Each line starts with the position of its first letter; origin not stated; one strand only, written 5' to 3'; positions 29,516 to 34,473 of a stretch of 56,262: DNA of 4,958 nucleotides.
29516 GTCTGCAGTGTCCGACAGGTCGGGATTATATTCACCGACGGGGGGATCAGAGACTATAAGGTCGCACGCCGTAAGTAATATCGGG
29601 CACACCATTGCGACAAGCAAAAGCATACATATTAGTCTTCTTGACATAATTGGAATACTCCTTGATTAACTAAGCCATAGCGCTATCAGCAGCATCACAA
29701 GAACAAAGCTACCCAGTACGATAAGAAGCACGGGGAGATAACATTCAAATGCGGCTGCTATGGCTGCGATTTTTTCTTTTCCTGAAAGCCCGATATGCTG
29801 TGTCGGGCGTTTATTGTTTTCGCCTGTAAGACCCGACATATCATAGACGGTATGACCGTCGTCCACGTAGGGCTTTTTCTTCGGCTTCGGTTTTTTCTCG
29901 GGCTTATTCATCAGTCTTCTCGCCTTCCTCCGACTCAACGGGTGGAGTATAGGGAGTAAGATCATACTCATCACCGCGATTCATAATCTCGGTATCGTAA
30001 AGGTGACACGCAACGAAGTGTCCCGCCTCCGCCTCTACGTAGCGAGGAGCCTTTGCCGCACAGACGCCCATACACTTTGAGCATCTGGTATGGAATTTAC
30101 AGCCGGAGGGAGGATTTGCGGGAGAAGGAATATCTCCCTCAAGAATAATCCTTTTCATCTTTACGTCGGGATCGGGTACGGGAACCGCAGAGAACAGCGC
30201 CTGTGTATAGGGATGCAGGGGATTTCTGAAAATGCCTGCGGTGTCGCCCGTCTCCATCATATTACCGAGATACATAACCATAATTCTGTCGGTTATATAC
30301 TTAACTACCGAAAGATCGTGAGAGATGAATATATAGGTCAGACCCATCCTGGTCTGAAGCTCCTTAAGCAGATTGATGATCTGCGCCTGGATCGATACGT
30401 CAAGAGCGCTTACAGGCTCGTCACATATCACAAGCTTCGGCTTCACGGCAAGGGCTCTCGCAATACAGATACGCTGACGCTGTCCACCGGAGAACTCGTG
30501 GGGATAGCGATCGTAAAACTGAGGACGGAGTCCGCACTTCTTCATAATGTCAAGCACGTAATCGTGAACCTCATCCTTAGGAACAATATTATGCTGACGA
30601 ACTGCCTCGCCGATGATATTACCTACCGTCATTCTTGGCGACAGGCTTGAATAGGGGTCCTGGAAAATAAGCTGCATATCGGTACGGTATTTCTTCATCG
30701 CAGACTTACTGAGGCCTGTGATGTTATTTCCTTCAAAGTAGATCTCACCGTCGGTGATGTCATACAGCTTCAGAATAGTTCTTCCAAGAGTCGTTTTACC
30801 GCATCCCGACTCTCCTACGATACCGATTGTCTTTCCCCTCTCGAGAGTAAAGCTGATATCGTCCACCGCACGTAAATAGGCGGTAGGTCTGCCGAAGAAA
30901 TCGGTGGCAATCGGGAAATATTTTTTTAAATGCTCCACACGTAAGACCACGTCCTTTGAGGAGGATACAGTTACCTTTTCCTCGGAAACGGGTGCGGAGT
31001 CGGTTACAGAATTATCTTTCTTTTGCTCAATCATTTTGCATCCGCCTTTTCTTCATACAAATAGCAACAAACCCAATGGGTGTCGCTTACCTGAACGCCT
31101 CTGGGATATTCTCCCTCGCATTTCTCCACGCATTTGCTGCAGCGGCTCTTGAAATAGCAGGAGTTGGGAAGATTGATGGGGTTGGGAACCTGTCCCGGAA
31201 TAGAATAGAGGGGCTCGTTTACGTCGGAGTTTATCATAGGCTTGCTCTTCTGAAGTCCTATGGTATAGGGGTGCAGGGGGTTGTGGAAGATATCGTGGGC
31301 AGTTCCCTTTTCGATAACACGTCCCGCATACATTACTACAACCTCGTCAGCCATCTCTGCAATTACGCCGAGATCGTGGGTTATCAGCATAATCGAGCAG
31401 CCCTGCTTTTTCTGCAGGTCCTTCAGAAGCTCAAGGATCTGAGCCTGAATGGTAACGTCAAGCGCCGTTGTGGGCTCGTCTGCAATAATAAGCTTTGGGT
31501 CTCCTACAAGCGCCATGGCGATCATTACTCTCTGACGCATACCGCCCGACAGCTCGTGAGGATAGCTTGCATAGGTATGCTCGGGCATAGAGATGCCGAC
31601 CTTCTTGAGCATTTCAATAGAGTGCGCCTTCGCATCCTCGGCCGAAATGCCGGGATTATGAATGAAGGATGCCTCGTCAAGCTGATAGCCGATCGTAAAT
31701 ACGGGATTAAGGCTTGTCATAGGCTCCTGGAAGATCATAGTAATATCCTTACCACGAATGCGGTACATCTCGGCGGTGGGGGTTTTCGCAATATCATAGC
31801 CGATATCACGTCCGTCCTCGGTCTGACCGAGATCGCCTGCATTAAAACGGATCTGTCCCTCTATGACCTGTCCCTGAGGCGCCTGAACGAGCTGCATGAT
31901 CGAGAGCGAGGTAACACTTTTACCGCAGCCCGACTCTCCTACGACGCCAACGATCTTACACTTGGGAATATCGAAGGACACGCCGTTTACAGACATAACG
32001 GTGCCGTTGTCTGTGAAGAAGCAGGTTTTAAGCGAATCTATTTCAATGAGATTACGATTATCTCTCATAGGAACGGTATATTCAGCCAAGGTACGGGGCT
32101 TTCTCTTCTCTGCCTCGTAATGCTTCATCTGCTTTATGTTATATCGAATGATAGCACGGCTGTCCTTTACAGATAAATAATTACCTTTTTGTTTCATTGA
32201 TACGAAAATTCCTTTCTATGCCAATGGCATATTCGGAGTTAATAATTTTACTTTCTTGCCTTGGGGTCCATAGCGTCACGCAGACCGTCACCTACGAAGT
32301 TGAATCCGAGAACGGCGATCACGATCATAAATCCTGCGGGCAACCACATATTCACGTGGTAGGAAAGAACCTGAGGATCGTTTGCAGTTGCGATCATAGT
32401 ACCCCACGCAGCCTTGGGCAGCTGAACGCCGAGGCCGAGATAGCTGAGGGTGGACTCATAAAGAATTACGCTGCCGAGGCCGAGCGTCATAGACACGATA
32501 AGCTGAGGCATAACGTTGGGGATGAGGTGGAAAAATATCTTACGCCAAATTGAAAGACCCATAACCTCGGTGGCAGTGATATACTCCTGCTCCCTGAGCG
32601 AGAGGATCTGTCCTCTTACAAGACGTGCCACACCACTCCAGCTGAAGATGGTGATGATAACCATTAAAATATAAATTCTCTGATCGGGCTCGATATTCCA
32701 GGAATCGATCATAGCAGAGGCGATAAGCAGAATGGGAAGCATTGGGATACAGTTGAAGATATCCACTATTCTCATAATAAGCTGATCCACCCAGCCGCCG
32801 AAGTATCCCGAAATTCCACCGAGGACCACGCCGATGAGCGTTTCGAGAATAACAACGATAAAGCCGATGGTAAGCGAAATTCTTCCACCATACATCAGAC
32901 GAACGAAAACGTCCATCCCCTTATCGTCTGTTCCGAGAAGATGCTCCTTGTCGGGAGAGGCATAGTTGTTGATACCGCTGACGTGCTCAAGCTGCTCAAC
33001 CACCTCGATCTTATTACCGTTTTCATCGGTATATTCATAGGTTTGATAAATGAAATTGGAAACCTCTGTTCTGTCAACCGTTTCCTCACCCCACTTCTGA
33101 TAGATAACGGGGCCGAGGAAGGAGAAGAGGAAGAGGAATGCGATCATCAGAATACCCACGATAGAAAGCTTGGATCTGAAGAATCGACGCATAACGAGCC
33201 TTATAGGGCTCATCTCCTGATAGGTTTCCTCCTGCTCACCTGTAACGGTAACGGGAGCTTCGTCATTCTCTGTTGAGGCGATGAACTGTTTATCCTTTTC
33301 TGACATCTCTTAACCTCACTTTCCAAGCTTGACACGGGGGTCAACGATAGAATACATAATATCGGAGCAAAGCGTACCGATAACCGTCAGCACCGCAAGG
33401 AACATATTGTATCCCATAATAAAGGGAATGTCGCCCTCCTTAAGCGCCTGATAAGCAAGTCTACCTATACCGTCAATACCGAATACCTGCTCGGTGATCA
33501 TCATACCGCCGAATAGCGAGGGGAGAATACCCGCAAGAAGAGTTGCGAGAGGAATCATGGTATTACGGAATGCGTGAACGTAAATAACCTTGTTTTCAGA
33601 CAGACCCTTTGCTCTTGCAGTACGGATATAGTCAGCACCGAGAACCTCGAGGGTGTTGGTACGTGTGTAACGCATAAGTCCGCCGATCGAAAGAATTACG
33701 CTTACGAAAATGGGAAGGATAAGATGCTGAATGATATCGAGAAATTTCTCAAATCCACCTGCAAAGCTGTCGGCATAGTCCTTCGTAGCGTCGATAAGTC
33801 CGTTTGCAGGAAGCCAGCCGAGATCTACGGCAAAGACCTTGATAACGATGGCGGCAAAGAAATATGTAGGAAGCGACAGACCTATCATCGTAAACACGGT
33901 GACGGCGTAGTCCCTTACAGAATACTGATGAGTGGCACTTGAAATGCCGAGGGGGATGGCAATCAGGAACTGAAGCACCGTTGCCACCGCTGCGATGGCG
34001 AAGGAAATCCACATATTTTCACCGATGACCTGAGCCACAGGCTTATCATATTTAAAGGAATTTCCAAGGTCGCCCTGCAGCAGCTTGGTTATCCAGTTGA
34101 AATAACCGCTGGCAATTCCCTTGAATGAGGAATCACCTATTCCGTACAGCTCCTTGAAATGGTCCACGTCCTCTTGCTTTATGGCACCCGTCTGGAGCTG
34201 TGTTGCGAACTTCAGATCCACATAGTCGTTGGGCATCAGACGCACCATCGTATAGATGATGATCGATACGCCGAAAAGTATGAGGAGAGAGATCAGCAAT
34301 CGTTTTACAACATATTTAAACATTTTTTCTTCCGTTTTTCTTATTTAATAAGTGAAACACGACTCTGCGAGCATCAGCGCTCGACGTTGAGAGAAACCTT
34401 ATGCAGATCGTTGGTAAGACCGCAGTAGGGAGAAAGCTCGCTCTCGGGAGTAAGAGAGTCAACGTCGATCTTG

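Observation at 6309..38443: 32-kb, 12-gene operon coupling an Opp importer to a giant S8-LRR protease and four giant lipoproteins: a candidate undescribed surface capture/proteolysis/uptake system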

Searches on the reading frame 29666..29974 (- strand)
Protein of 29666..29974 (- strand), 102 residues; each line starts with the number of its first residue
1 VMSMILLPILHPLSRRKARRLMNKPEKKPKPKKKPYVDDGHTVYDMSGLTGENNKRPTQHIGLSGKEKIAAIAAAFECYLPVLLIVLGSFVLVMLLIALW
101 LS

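Call 4: search_protein_families(library=pfam, proteins=[window:29666-29974:-], max_evalue=0.01)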
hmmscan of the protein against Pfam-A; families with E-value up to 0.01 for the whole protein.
window:29666-29974:- (102 aa): 0 families

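Call 27: search_protein_families(library=ncbifam, proteins=[window:29666-29974:-], max_evalue=0.01)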
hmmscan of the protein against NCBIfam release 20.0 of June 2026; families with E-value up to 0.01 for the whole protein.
window:29666-29974:- (102 aa): 0 families

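Call 75: search_protein_families(library=phrogs, proteins=[window:29666-29974:-], max_evalue=0.001)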
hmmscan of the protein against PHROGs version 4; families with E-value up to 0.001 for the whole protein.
window:29666-29974:- (102 aa): 0 families
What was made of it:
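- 29666..29911 (-): g7: 81-aa tail-anchored membrane protein with a basic N-terminus, the motif Y-V/I-DDGHT-x-Y-x-M, and a C-terminal TM helix ending LWL. No family in Pfam, NCBIfam or PHROGs (calls 4, 27, 75).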

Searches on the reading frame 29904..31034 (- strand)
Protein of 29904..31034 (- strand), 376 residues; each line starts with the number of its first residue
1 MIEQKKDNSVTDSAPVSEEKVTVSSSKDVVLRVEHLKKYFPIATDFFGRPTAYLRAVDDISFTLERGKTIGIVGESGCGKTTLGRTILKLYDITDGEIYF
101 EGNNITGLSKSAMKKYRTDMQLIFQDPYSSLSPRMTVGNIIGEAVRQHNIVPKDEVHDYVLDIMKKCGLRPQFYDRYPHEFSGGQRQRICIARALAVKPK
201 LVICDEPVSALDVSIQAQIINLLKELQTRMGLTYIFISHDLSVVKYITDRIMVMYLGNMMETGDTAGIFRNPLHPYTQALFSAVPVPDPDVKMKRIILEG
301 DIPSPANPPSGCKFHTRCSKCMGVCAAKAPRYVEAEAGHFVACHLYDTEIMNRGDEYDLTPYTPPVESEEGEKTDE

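Call 4: search_protein_families(library=pfam, proteins=[window:29904-31034:-], max_evalue=0.01)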
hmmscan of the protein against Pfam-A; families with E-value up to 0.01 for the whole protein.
window:29904-31034:- (376 aa): 9 families
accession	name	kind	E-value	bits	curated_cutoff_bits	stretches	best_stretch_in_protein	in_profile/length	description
PF00005.33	ABC_tran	-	5.2e-33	115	25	1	58-208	2-136/137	ABC transporter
PF08352.17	oligo_HPY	-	1.4e-18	67.4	27.1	1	260-325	1-65/65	Oligopeptide/dipeptide transporter, C-terminal region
PF13304.12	AAA_21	-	6.4e-06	26.9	27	1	176-244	233-303/304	AAA domain, putative AbiEii toxin, Type IV TA system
PF13401.12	AAA_22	-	0.00099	19.9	27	1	70-130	8-64/130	AAA domain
PF00006.31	ATP-synt_ab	-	0.0015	18.6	29.5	1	59-90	6-37/213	ATP synthase alpha/beta family, nucleotide-binding domain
PF02463.25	SMC_N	-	0.0018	18.2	40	1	70-251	27-208/220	RecF/RecN/SMC N terminal domain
PF13166.12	AAA_13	-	0.0032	16.6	36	0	197-251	524-581/713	AAA domain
PF00485.24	PRK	-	0.0048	17.2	22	1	70-134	2-67/196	Phosphoribulokinase / Uridine kinase family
PF20720.3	nSTAND3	-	0.0097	16.1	27.2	0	56-91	6-41/155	Novel STAND NTPase 3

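Call 70: search_protein_families(library=ncbifam, proteins=[window:29904-31034:-], max_evalue=1e-20)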
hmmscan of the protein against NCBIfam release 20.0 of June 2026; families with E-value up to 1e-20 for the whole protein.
window:29904-31034:- (376 aa): 122 families (the best 25 are shown)
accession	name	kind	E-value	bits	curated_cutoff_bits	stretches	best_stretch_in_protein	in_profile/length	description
NF011659.0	PRK15079.1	equivalog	5.1e-127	423.2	540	1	23-345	4-330/334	murein tripeptide/oligopeptide ABC transporter ATP binding protein OppF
NF008453.0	PRK11308.1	subfamily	1e-123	412.8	408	1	24-349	6-329/334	dipeptide ABC transporter ATP-binding protein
NF043071.1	DppF_dipep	equivalog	1.2e-112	376.6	660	1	24-347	7-328/331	dipeptide ABC transporter ATP-binding subunit DppF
NF007613.0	PRK10261.1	equivalog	4.1e-100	336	1077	1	18-306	302-590/623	glutathione ABC transporter ATP-binding protein GsiA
NF043078.1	MMSYN1_0168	equivalog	2e-92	310.9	800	1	153-297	466-610/649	oligopeptide ABC transporter ATP-binding protein OppF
NF011713.0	PRK15134.1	equivalog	1.8e-79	267.7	834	1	17-281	262-526/529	microcin C ABC transporter ATP-binding protein YejF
TIGR02769.1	nickel_nikE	equivalog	5.3e-74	249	332.55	1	31-289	3-258/265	nickel import ATP-binding protein NikE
NF007010.1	PRK09473.1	subfamily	2.5e-72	243.3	575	1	48-346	12-314/318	oligopeptide ABC transporter ATP-binding protein OppD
NF008246.0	PRK11022.1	equivalog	2.2e-71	240.6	541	1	46-345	12-316/326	dipeptide ABC transporter ATP-binding protein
NF007739.0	PRK10419.1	subfamily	8.1e-68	228.8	354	1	31-286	4-256/268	nickel ABC transporter ATP-binding protein NikE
NF043079.1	MMSYN1_0167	equivalog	6e-67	226.7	740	1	120-348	308-537/561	oligopeptide ABC transporter ATP-binding protein OppD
NF047578.1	opine_ATP_CntD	equivalog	1.8e-58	197.9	380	1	57-283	20-252/266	staphylopine uptake ABC transporter ATP-binding protein CntD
NF047576.1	opine_ATP_CntF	equivalog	1.9e-58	197.8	385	1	57-283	20-252/264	staphylopine uptake ABC transporter ATP-binding protein CntF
NF011692.0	PRK15112.1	equivalog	5.2e-57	193.5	452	1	28-282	3-252/269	putrescine export ABC transporter ATP-binding protein SapF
TIGR02770.1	nickel_nikD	equivalog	2.3e-54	184.2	318.7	1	57-283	2-228/230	nickel import ATP-binding protein NikD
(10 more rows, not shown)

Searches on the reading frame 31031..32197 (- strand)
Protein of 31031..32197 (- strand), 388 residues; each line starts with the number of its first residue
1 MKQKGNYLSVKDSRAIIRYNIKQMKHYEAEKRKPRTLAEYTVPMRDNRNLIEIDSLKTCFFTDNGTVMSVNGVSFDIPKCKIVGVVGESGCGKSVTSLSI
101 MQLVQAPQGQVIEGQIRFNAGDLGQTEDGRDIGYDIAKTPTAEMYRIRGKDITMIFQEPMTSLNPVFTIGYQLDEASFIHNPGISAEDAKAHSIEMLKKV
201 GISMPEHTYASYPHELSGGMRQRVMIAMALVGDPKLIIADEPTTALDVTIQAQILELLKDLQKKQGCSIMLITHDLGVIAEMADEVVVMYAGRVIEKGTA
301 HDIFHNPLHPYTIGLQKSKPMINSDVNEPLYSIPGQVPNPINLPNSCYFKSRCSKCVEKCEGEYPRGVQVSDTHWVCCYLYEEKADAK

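Call 4: search_protein_families(library=pfam, proteins=[window:31031-32197:-], max_evalue=0.01)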
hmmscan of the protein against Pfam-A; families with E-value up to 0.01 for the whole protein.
window:31031-32197:- (388 aa): 5 families
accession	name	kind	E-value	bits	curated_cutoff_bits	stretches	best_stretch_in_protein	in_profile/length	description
PF00005.33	ABC_tran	-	1.7e-25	90.6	25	1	71-244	2-137/137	ABC transporter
PF08352.17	oligo_HPY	-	8.9e-18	64.9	27.1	1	295-360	1-65/65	Oligopeptide/dipeptide transporter, C-terminal region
PF13304.12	AAA_21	-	1.1e-05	26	27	1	212-279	234-303/304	AAA domain, putative AbiEii toxin, Type IV TA system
PF02463.25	SMC_N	-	0.00084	19.3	40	0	195-290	125-212/220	RecF/RecN/SMC N terminal domain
PF00931.28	NB-ARC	-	0.0078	15.9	23.5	0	79-102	17-40/248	NB-ARC domain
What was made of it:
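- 31031..32197 (-): g5: OppD-type ATPase. ABC_tran plus oligo_HPY (call 4).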

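Call 70: search_protein_families(library=ncbifam, proteins=[window:31031-32197:-], max_evalue=1e-20)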
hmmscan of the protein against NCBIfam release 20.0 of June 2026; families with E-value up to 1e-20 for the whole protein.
window:31031-32197:- (388 aa): 93 families (the best 25 are shown)
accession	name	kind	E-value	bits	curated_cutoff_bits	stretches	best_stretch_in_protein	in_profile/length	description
NF008246.0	PRK11022.1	equivalog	3.9e-96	321.9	541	1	50-382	3-319/326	dipeptide ABC transporter ATP-binding protein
NF007010.1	PRK09473.1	subfamily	1.7e-95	319.4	575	1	50-383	1-316/318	oligopeptide ABC transporter ATP-binding protein OppD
NF043079.1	MMSYN1_0167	equivalog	9.5e-93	311.8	740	1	142-386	298-540/561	oligopeptide ABC transporter ATP-binding protein OppD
NF008453.0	PRK11308.1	subfamily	2.9e-84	283.2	408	1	46-386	14-331/334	dipeptide ABC transporter ATP-binding protein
NF007613.0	PRK10261.1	equivalog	1e-81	275.2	1077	1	46-321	8-274/623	glutathione ABC transporter ATP-binding protein GsiA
NF011659.0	PRK15079.1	equivalog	3.7e-77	259.3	540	1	45-380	15-330/334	murein tripeptide/oligopeptide ABC transporter ATP binding protein OppF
NF011713.0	PRK15134.1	equivalog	1.6e-76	258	834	1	48-321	3-262/529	microcin C ABC transporter ATP-binding protein YejF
TIGR02770.1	nickel_nikD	equivalog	1.3e-74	250.5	318.7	1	70-315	2-225/230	nickel import ATP-binding protein NikD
NF043071.1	DppF_dipep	equivalog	5.9e-74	249.4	660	1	53-382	22-328/331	dipeptide ABC transporter ATP-binding subunit DppF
NF047576.1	opine_ATP_CntF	equivalog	1.4e-68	231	385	1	66-325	16-259/264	staphylopine uptake ABC transporter ATP-binding protein CntF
NF047578.1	opine_ATP_CntD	equivalog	9.5e-68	228.3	380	1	51-325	3-259/266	staphylopine uptake ABC transporter ATP-binding protein CntD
NF011674.0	PRK15093.1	equivalog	7.4e-56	189.7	627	1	50-379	3-323/330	putrescine export ABC transporter ATP-binding protein SapD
NF043078.1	MMSYN1_0168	equivalog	1.5e-53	182.4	800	1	184-321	463-599/649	oligopeptide ABC transporter ATP-binding protein OppF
NF011692.0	PRK15112.1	equivalog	1.3e-44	152.8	452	1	47-314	8-249/269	putrescine export ABC transporter ATP-binding protein SapF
TIGR02769.1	nickel_nikE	equivalog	1.1e-41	143.1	332.55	1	60-302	17-237/265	nickel import ATP-binding protein NikE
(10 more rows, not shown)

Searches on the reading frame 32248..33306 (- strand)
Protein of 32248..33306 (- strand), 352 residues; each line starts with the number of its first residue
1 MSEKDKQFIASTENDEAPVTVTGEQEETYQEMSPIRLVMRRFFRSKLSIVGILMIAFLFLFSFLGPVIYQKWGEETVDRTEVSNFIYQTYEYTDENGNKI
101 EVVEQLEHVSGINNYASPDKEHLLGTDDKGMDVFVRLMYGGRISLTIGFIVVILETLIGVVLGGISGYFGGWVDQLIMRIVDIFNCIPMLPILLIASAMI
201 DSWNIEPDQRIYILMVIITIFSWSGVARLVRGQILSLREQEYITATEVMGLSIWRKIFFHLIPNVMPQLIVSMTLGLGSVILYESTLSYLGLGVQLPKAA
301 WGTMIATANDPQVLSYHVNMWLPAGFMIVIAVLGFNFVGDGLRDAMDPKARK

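Call 4: search_protein_families(library=pfam, proteins=[window:32248-33306:-], max_evalue=0.01)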
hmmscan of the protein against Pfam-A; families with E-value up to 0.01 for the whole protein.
window:32248-33306:- (352 aa): 2 families
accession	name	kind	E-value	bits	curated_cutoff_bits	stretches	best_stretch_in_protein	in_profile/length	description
PF00528.27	BPD_transp_1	-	3.8e-32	111.9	26.4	1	159-352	1-184/184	Binding-protein-dependent transport system inner membrane component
PF12911.12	OppC_N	-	6.1e-09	36.1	23.9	1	33-69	1-39/53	N-terminal TM domain of oligopeptide transport permease C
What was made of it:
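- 32248..33306 (-): g4: OppC-type permease. BPD_transp_1 plus OppC_N (call 4).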

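Call 70: search_protein_families(library=ncbifam, proteins=[window:32248-33306:-], max_evalue=1e-20)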
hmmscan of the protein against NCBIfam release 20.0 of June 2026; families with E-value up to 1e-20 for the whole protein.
window:32248-33306:- (352 aa): 14 families
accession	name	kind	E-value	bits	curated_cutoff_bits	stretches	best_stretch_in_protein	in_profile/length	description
NF045476.1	Opp4C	equivalog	7.3e-98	327.2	350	1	33-349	1-278/278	oligopeptide ABC transporter permease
NF045475.1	Opp3C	equivalog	2e-64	217.8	450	1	25-351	14-328/328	oligopeptide ABC transporter permease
NF045474.1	Opp2C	equivalog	3.4e-62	210.1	300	1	114-347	12-236/236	nickel transporter permease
TIGR02790.1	nickel_nikC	equivalog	1.5e-57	195.1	358.45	1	115-347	35-258/258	nickel ABC transporter permease subunit NikC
NF045473.1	Opp1C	equivalog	2.4e-57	194.4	350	1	112-349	38-266/267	nickel/cobalt ABC transporter permease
NF011935.0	PRK15406.1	equivalog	1e-55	189.7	433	1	119-351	79-302/302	oligopeptide ABC transporter permease OppC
NF007738.0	PRK10417.1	equivalog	3.1e-55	187.6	335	1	112-350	42-271/277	nickel ABC transporter permease subunit NikC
NF007376.0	PRK09881.1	equivalog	2.1e-53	181.2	434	1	114-351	66-294/298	D,D-dipeptide ABC transporter permease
NF008160.0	PRK10913.1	equivalog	3.3e-53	181.1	483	1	120-351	77-299/300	dipeptide ABC transporter permease DppC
NF011662.0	PRK15082.1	equivalog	1.4e-52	179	484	1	116-350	75-300/303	glutathione ABC transporter permease GsiD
NF047573.1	opine_perm_CntC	exception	2.7e-45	154.9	440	1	107-349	37-270/271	staphylopine uptake ABC transporter permease subunit CntC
NF043080.1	MMSYN1_0166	equivalog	1.4e-41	142.4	370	1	36-350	28-305/307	oligopeptide ABC transporter permease OppC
NF011596.0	PRK15021.1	subfamily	3.1e-31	108.7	439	1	116-349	115-338/341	microcin C ABC transporter permease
NF011691.0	PRK15111.1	equivalog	7.9e-28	97.9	379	1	122-347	76-292/296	putrescine export ABC transporter permease SapC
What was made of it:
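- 32248..33306 (-): Closest NCBIfam model is Opp4C, 7e-98, below its cut-off (call 70).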

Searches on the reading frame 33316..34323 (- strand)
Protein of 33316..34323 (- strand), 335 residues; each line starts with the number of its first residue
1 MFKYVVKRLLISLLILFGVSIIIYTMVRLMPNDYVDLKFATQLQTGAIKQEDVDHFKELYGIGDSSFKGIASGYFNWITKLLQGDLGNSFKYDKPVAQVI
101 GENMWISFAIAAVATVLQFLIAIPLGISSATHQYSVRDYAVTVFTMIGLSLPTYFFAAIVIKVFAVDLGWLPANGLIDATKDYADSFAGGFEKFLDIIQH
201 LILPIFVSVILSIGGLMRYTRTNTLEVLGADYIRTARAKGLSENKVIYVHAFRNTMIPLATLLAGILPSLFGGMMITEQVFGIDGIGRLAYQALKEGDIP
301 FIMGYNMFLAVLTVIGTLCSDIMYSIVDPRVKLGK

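Call 4: search_protein_families(library=pfam, proteins=[window:33316-34323:-], max_evalue=0.01)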
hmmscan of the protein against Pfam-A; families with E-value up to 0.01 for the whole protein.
window:33316-34323:- (335 aa): 2 families
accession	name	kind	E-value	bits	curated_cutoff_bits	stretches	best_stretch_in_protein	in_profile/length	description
PF00528.27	BPD_transp_1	-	2.4e-36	125.7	26.4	1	122-332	1-183/184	Binding-protein-dependent transport system inner membrane component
PF19300.4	BPD_transp_1_N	-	0.00014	22.5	23.8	1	1-85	1-76/114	Binding-prot-dependent transport system membrane comp, N-term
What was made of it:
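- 33316..34323 (-): g3: OppB-type permease. BPD_transp_1 2.4e-36 (call 4).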

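Call 70: search_protein_families(library=ncbifam, proteins=[window:33316-34323:-], max_evalue=1e-20)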
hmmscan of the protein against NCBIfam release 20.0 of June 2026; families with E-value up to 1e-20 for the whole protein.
window:33316-34323:- (335 aa): 12 families
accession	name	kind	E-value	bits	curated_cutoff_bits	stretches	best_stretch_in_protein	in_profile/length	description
NF045472.1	Opp4B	equivalog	1e-77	261.6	450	1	1-332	1-319/319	oligopeptide ABC transporter permease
NF045470.1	Opp2B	equivalog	9.8e-66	222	350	1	8-332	1-300/300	nickel ABC transporter permease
NF045471.1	Opp3B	equivalog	5e-59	200.2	480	2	197-333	168-304/308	oligopeptide ABC transporter permease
NF045469.1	Opp1B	equivalog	4.5e-58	197.2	380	2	1-177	1-172/307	nickel/cobalt ABC transporter permease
NF007677.0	PRK10352.1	equivalog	1.2e-53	182.3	433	1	1-333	1-308/314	nickel ABC transporter permease subunit NikB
TIGR02789.1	nickel_nikB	equivalog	1.8e-50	172.1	447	2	1-176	1-170/314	nickel ABC transporter permease subunit NikB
NF008161.0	PRK10914.1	equivalog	3.5e-45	154.6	590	1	1-333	1-337/339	dipeptide ABC transporter permease DppB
NF011661.0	PRK15081.1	equivalog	4e-45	154.6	463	1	1-332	1-304/306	glutathione ABC transporter permease GsiC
NF007008.0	PRK09471.1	equivalog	1.8e-44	152.4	388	1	1-332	1-305/306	oligopeptide ABC transporter permease OppB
NF043081.1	MMSYN1_0165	equivalog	1.9e-43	149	350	1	91-334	162-387/388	oligopeptide ABC transporter permease OppB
NF011712.0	PRK15133.1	subfamily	9.2e-41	140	445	1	68-333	97-361/364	microcin C ABC transporter permease YejB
NF011690.0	PRK15110.1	equivalog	1.5e-30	106.8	432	1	70-329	40-311/321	putrescine export ABC transporter permease SapB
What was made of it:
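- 33316..34323 (-): Closest NCBIfam model is Opp4B, 1e-77, below its cut-off (call 70).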
